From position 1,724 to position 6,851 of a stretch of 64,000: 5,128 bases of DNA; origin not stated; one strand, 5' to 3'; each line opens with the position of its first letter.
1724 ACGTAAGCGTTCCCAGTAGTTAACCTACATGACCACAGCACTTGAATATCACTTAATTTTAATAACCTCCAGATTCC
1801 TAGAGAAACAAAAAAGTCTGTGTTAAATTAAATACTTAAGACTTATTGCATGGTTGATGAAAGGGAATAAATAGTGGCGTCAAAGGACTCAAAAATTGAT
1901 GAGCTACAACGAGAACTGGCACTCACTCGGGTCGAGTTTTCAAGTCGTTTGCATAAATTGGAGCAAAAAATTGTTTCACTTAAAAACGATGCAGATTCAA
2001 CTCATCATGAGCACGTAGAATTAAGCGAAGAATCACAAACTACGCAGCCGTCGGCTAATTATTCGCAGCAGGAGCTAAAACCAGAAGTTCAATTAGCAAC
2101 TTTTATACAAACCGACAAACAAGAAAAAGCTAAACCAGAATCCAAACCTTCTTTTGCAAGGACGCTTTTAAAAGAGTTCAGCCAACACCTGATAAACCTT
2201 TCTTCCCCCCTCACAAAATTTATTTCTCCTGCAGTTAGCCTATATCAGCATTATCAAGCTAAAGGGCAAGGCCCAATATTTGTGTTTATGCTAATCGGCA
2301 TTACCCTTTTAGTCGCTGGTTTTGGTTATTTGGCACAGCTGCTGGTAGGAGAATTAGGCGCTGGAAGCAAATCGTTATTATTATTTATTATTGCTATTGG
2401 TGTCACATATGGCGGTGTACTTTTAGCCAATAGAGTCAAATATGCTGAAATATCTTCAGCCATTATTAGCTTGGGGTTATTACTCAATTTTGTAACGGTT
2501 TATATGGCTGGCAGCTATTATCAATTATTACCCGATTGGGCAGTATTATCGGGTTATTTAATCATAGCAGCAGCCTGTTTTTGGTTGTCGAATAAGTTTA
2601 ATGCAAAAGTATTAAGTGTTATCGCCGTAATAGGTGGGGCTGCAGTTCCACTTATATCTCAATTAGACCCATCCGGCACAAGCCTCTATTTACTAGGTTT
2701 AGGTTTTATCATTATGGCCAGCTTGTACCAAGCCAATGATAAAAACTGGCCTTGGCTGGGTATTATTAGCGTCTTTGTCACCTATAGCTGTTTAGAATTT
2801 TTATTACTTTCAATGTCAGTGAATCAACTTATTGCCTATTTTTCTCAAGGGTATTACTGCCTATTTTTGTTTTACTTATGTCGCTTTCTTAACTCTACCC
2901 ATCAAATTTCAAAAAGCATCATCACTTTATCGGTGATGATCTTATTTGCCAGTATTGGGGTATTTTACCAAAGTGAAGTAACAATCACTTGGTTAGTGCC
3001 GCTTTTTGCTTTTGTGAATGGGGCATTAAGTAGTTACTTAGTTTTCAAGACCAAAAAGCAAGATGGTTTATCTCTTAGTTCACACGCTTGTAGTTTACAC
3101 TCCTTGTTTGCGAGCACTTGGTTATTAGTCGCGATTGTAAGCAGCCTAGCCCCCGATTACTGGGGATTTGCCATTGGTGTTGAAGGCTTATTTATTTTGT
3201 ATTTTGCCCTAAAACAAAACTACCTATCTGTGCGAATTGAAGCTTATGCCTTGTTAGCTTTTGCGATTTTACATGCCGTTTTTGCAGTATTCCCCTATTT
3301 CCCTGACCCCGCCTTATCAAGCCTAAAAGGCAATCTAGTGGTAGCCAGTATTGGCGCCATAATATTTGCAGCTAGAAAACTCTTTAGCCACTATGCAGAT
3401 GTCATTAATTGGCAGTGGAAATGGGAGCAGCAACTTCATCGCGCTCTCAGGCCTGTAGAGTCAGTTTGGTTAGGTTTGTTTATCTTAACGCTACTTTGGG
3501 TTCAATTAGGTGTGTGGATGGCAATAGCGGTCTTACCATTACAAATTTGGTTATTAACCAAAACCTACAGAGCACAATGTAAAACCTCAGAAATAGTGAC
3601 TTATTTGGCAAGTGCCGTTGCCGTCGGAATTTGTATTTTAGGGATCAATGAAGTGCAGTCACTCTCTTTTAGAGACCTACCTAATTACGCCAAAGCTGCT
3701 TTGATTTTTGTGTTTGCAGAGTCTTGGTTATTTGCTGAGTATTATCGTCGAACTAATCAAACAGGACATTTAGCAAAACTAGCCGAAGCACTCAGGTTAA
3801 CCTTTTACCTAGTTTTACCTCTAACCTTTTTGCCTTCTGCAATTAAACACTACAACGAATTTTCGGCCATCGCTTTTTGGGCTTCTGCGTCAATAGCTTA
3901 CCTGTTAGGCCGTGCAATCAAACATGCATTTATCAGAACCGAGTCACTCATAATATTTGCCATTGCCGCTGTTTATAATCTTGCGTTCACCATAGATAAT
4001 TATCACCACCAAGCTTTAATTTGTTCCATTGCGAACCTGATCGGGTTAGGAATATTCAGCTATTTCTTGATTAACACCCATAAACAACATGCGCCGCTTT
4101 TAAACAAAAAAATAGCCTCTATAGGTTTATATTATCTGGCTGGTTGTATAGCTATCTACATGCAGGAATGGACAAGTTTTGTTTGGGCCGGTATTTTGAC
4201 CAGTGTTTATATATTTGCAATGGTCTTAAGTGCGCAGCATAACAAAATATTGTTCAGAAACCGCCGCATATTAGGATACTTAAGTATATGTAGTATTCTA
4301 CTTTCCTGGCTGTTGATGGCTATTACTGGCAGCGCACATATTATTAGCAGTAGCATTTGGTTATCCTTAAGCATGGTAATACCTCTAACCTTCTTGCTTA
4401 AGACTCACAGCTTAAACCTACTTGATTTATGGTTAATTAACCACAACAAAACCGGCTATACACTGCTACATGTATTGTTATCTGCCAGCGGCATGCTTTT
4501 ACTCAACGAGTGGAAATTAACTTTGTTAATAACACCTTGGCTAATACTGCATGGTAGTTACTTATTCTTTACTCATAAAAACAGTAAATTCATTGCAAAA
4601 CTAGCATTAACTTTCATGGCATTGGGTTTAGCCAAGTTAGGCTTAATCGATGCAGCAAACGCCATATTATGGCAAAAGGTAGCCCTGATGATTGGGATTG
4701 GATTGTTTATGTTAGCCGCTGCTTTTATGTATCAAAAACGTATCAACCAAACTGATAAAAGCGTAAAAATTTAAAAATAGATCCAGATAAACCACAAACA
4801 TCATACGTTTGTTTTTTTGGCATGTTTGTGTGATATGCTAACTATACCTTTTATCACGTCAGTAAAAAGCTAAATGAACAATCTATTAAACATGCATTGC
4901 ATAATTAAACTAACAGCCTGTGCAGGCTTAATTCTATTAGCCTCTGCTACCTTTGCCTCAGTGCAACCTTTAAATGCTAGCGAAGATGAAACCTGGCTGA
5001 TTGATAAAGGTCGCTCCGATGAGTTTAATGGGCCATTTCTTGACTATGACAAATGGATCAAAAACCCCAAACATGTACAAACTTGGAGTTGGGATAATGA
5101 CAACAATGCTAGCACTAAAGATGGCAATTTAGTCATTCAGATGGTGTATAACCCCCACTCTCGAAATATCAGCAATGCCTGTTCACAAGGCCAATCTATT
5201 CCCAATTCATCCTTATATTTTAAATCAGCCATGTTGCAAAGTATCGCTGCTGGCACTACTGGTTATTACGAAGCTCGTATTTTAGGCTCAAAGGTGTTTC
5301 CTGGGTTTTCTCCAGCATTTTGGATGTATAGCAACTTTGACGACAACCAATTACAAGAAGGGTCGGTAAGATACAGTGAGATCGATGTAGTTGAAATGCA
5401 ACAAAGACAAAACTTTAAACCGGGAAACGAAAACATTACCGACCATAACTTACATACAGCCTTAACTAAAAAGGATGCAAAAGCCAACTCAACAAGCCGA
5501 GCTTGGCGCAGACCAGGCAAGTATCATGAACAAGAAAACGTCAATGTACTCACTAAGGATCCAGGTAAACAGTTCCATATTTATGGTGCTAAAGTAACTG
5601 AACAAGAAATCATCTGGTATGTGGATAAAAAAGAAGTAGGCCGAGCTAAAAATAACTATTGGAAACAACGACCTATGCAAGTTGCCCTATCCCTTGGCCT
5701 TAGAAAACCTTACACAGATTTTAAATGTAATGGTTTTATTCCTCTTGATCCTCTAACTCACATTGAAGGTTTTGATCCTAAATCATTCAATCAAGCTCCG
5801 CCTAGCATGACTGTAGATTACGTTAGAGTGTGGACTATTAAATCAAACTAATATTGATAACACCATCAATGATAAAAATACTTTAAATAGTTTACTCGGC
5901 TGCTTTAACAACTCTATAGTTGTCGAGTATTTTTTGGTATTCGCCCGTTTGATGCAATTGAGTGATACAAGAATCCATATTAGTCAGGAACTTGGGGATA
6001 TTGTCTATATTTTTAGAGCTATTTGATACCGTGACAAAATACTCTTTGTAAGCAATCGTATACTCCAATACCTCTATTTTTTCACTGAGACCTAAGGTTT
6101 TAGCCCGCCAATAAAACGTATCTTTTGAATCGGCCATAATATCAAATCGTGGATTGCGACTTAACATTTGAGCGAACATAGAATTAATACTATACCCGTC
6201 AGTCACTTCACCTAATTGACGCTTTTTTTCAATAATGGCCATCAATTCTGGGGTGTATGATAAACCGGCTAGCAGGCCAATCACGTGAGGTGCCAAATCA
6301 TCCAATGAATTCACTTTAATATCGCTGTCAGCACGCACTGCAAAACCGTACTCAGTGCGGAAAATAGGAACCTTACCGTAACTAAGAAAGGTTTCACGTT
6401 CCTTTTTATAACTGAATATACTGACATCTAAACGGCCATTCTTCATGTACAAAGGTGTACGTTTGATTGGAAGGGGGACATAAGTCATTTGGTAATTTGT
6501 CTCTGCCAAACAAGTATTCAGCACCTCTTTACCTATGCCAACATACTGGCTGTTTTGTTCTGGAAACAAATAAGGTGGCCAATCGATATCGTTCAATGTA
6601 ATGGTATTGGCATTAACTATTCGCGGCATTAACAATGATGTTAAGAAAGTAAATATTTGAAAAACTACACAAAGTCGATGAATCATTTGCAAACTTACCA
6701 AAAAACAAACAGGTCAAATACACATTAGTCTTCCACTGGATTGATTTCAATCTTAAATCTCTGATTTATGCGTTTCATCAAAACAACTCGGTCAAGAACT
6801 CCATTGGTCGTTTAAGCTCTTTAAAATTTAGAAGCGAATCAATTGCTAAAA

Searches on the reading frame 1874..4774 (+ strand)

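Call 9: search_protein_families(library=pfam, proteins=[window:1874-4774:+], max_evalue=0.001)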
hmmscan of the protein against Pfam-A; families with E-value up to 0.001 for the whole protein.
window:1874-4774:+ (966 aa): 1 family
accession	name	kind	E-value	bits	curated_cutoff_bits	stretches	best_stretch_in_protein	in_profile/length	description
PF10101.14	DUF2339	-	4.5e-15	55.9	33.6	1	140-664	7-432/659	Predicted membrane protein (DUF2339)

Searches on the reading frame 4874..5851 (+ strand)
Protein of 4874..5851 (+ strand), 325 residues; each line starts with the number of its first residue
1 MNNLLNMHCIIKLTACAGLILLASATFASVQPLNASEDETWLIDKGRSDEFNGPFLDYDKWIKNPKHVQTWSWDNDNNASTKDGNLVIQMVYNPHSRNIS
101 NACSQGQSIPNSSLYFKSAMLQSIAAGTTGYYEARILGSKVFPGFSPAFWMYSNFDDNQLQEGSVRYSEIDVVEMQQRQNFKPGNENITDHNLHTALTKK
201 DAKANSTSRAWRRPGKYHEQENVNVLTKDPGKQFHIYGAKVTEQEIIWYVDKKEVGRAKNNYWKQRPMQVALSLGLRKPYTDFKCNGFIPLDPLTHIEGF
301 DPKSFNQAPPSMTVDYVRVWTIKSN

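Call 3: search_protein_families(library=pfam, proteins=[window:4874-5851:+], max_evalue=0.1)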
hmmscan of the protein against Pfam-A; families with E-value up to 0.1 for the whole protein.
window:4874-5851:+ (325 aa): 1 family
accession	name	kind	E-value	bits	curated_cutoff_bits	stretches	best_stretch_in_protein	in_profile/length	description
PF00722.28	Glyco_hydro_16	-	1.9e-10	40.9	22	1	70-274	6-156/175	Glycosyl hydrolases family 16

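Call 4: search_protein_families(library=ncbifam, proteins=[window:4874-5851:+], max_evalue=0.1)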
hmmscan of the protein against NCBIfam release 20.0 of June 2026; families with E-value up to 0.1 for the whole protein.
window:4874-5851:+ (325 aa): 3 families
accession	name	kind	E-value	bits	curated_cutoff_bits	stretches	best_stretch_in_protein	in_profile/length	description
NF041449.1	K_carrageenase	equivalog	1.1e-61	208.4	350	1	29-321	7-282/283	kappa-carrageenase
NF052454.1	BtaGlycanEglC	equivalog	1.6e-06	27.3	700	1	116-274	302-429/459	endo-1,3-1,4-beta-glycanase EglC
NF047856.1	BGlucanaseBglS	equivalog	0.00069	19.2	300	1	220-271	153-203/237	beta-glucanase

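Call 40: search_solved_structures(query=window:4874-5851:+, max_evalue=0.00001)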
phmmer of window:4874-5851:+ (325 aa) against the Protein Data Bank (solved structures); distinct sequences matched with E-value up to 0.00001: 5.
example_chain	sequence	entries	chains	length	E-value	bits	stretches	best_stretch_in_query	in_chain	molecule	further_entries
5ocq_A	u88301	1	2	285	3.7e-59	203.6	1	28-321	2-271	Kappa-carrageenase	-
1dyp_A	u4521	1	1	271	1.5e-58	201.6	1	29-321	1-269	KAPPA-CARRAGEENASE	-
5ocr_A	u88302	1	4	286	1e-49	172.6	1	29-321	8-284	Kappa-carrageenase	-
9efl_A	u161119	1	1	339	9.9e-30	106.9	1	45-323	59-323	BxMAGbovA, a GH16 carrageenase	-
9xkt_A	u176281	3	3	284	1.8e-18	69.9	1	40-321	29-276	Kappa-carrageenase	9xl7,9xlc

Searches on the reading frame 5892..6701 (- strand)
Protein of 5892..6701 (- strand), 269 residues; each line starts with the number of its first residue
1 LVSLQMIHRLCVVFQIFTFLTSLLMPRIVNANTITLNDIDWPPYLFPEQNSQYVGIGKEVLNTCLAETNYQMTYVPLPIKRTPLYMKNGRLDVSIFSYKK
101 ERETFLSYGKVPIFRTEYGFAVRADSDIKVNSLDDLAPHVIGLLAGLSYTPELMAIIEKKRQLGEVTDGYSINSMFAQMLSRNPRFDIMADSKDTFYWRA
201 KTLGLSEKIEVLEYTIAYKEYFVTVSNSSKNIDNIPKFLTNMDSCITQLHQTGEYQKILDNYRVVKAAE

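Call 3: search_protein_families(library=pfam, proteins=[window:5892-6701:-], max_evalue=0.1)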
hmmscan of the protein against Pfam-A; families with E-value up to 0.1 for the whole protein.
window:5892-6701:- (269 aa): 1 family
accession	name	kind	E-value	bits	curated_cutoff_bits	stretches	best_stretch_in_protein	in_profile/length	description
PF00497.25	SBP_bac_3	-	2.7e-11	43.8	26.4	1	38-262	6-129/132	Bacterial extracellular solute-binding proteins, family 3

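Call 4: search_protein_families(library=ncbifam, proteins=[window:5892-6701:-], max_evalue=0.1)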
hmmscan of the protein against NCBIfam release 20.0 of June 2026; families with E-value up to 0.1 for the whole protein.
window:5892-6701:- (269 aa): 1 family
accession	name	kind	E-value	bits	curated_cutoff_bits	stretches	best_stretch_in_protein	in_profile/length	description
TIGR01096.1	3A0103s03R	subfamily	2.2e-07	30.7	256.35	1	38-262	31-249/250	lysine/arginine/ornithine ABC transporter substrate-binding protein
